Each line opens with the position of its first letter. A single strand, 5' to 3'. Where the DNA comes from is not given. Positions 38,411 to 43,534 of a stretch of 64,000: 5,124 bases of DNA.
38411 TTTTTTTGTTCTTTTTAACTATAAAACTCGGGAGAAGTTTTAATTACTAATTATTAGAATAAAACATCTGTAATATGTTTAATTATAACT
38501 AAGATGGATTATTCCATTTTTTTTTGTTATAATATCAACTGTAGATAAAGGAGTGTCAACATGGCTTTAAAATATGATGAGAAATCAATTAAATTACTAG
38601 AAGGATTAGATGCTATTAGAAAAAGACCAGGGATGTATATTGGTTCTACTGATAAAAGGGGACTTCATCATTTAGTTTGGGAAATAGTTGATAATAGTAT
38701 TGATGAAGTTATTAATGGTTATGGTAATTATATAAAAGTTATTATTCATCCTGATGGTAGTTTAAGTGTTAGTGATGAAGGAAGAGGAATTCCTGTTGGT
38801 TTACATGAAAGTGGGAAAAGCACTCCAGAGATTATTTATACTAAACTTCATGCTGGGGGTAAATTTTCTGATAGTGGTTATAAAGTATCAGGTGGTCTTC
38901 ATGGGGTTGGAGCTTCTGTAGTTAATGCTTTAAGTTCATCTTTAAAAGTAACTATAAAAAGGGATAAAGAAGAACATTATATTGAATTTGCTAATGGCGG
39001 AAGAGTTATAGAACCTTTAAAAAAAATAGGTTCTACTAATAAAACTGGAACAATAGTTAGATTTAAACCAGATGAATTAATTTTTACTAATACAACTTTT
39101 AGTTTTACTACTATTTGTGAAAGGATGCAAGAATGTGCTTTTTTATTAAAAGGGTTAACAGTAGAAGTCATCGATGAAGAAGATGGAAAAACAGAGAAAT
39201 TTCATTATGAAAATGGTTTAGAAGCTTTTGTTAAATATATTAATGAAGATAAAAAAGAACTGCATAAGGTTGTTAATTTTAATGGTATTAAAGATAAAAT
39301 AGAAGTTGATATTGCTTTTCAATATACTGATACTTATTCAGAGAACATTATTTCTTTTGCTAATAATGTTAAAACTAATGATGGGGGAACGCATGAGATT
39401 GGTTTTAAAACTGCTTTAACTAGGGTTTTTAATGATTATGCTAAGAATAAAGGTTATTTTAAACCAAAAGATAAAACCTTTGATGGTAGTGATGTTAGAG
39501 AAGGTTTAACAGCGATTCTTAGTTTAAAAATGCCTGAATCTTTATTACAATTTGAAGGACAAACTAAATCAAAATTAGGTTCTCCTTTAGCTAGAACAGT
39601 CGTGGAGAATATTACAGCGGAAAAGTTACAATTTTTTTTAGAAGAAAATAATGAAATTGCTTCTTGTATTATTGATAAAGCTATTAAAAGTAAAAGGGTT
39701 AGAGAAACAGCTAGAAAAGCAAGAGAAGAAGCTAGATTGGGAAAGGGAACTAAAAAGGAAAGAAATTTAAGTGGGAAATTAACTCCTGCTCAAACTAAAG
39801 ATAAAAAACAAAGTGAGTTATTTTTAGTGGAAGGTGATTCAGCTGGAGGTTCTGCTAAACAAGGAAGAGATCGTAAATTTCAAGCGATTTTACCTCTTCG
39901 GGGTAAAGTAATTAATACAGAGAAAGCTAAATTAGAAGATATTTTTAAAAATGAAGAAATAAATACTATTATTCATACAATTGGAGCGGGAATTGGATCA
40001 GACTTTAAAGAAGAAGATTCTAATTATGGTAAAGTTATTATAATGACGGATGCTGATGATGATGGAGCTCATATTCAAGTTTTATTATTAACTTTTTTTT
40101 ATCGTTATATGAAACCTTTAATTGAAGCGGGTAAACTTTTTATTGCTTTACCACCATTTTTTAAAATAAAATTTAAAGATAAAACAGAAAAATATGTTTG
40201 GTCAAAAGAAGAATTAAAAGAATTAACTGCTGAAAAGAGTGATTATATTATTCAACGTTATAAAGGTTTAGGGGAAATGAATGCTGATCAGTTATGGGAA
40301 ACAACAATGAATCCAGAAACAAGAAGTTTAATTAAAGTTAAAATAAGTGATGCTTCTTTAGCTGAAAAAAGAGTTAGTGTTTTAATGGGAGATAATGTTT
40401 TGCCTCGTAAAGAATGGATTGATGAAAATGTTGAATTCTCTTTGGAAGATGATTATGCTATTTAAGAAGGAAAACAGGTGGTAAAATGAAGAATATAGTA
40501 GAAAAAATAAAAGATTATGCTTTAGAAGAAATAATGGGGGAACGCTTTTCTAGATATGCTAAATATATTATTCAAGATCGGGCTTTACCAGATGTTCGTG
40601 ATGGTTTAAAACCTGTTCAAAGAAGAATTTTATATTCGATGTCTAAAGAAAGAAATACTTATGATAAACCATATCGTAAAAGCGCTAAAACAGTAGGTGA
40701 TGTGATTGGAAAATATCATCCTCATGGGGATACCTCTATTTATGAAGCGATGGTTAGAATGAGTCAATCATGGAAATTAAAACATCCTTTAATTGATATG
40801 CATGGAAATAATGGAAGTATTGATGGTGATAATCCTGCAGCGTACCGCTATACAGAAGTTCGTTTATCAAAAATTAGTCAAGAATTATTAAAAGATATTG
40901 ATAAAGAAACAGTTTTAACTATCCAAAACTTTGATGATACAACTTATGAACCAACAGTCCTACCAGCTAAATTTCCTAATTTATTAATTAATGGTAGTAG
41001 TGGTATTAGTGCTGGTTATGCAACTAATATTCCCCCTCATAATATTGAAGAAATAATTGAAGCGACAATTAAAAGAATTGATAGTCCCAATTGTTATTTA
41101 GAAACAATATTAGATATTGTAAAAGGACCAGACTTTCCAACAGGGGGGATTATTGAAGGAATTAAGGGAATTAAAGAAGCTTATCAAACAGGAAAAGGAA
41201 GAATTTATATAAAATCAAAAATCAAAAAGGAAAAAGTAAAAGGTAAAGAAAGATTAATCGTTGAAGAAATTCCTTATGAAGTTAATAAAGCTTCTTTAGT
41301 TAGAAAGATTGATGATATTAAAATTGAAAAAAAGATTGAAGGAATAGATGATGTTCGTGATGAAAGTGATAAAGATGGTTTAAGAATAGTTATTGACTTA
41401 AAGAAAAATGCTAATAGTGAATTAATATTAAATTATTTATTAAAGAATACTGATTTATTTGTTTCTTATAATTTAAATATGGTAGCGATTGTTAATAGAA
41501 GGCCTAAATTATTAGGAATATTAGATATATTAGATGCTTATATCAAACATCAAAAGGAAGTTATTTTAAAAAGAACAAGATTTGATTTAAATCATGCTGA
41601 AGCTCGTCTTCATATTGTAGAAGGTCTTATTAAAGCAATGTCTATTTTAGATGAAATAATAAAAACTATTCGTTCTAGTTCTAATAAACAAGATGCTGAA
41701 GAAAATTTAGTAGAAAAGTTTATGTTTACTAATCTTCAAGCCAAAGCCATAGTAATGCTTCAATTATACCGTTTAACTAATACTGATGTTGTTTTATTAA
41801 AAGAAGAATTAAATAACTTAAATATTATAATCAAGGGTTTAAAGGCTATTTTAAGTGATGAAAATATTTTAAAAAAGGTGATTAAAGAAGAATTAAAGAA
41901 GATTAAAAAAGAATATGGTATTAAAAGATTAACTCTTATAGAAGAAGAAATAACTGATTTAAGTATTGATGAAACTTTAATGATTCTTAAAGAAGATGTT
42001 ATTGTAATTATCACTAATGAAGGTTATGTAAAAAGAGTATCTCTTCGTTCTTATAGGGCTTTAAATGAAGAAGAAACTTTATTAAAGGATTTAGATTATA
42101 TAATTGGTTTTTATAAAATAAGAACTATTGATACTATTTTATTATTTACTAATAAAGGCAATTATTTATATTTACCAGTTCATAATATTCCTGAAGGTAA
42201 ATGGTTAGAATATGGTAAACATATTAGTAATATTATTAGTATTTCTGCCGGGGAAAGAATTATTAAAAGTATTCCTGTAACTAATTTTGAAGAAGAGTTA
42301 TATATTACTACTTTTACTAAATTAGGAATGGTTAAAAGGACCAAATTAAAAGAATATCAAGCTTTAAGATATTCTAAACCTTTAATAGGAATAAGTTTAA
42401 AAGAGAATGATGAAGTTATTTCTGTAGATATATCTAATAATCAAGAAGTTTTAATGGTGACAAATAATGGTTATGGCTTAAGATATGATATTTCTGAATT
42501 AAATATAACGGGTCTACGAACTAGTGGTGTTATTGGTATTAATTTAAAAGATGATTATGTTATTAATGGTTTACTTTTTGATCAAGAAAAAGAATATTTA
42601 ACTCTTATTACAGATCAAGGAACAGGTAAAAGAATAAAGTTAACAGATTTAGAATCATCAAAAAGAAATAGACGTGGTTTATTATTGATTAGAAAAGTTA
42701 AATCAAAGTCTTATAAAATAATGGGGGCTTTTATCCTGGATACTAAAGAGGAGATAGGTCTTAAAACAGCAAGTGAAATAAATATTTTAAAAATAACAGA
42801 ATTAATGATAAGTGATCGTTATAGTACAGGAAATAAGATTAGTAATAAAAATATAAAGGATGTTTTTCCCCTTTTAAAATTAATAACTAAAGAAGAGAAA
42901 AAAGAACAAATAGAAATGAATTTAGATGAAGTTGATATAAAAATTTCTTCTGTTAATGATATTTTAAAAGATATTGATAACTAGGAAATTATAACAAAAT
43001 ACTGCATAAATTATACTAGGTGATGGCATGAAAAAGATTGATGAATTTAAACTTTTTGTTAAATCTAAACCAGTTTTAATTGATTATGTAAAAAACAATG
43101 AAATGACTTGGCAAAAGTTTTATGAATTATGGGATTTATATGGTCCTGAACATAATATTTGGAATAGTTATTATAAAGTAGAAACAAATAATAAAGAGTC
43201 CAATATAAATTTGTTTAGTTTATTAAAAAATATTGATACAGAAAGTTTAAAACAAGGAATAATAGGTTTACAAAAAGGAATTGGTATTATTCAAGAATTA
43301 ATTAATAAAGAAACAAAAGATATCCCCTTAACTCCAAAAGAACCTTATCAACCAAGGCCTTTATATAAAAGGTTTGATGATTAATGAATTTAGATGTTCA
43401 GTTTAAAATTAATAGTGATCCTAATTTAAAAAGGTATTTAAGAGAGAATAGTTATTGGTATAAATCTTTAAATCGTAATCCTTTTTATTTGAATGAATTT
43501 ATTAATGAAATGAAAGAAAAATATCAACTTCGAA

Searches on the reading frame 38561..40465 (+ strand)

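Call 55: search_protein_families(library=pfam, proteins=[window:38561-40465:+], max_evalue=0.00001)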
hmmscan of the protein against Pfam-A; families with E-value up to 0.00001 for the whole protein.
window:38561-40465:+ (634 aa): 4 families
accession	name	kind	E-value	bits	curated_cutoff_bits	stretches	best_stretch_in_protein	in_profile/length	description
PF00204.31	DNA_gyraseB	-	1.2e-58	197.9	27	1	219-389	1-172/173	DNA gyrase B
PF00986.26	DNA_gyraseB_C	-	1.9e-28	98.8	29.8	1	560-620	2-62/63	DNA gyrase B subunit, carboxyl terminus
PF01751.28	Toprim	-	7.7e-19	68.1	23.1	1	419-519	1-86/96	Toprim domain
PF02518.31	HATPase_c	-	2.9e-16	60.3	26.4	1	31-171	2-108/111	Histidine kinase-, DNA gyrase B-, and HSP90-like ATPase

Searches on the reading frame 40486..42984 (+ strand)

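Call 55: search_protein_families(library=pfam, proteins=[window:40486-42984:+], max_evalue=0.00001)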
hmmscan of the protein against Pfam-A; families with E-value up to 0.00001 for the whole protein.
window:40486-42984:+ (832 aa): 2 families
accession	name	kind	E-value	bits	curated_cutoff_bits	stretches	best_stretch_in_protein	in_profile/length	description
PF00521.26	DNA_topoisoIV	-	3.6e-154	514.2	31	1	32-471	1-432/432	DNA gyrase/topoisomerase IV, subunit A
PF03989.18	DNA_gyraseA_C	-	3.4e-34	116.5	27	2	606-650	2-47/48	DNA gyrase C-terminal domain, beta-propeller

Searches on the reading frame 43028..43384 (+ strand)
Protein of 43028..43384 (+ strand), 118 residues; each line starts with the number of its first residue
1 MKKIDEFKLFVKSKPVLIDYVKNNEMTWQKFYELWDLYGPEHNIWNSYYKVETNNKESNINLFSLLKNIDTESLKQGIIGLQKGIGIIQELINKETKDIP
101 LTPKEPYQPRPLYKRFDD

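Call 56: search_protein_families(library=pfam, proteins=[window:43028-43384:+], max_evalue=0.00001)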
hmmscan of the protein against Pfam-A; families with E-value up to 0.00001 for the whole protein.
window:43028-43384:+ (118 aa): 1 family
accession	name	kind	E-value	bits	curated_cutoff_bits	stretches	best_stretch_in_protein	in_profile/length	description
PF14071.11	YlbD_coat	-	3.4e-17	63.3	27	1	6-96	2-106/126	Putative coat protein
